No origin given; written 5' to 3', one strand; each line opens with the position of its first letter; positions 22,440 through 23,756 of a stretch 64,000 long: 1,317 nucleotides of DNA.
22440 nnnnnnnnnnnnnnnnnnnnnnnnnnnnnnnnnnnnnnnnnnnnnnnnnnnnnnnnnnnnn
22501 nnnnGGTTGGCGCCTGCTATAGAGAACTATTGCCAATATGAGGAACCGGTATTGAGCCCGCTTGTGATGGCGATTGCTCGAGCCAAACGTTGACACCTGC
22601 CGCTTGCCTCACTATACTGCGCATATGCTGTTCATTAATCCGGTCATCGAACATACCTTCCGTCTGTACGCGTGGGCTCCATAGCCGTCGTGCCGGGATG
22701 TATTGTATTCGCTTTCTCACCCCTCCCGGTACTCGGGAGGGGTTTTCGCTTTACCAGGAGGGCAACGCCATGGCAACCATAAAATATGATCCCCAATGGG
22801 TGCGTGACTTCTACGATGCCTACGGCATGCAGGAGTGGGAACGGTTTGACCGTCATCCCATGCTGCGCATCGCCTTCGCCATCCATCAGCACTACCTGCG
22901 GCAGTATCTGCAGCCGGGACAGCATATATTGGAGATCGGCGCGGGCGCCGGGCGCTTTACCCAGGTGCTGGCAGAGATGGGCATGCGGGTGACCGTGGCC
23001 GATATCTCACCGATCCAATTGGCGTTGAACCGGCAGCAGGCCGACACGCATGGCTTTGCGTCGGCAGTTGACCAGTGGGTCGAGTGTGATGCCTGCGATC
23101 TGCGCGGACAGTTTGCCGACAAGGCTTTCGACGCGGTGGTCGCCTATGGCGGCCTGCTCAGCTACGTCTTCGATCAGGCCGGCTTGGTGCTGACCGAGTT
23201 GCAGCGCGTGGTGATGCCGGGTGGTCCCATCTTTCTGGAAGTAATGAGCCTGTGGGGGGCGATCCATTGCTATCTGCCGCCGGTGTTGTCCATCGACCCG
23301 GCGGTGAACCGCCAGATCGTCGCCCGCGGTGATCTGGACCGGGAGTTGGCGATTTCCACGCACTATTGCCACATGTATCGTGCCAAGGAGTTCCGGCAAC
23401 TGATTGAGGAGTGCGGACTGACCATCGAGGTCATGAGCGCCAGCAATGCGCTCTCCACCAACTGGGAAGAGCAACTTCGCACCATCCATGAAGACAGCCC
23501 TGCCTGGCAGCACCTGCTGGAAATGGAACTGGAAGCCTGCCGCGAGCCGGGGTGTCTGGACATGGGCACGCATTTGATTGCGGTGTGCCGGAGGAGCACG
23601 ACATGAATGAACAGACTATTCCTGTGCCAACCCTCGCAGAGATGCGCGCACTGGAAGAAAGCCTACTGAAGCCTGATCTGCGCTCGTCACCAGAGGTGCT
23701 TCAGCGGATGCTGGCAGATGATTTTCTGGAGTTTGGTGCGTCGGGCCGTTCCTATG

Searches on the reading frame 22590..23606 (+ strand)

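Call 32: search_protein_families(library=pfam, proteins=[window:22590-23606:+], max_evalue=0.0001)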
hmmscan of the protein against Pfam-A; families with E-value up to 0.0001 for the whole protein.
window:22590-23606:+ (338 aa): 8 families
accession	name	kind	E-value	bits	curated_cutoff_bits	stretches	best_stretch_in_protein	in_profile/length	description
PF08241.18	Methyltransf_11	-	1.5e-15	58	21.2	1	114-215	1-94/95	Methyltransferase domain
PF13649.12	Methyltransf_25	-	6.2e-15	56.1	27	1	113-212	1-97/97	Methyltransferase domain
PF08242.18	Methyltransf_12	-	2.1e-11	44.8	30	1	114-213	1-97/98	Methyltransferase domain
PF13847.12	Methyltransf_31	-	1.2e-09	38.5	27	1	109-217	3-110/145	Methyltransferase domain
PF13489.12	Methyltransf_23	-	8.4e-09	35.8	27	1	102-279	15-161/164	Methyltransferase domain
PF01209.24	Ubie_methyltran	-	9.6e-07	28.8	20.1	1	107-215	45-150/233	ubiE/COQ5 methyltransferase family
PF05401.17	NodS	-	1.4e-05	25.5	24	1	112-196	46-122/201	Nodulation protein S (NodS)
PF02353.26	CMAS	-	2.8e-05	24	27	1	105-220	58-168/273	Mycolic acid cyclopropane synthetase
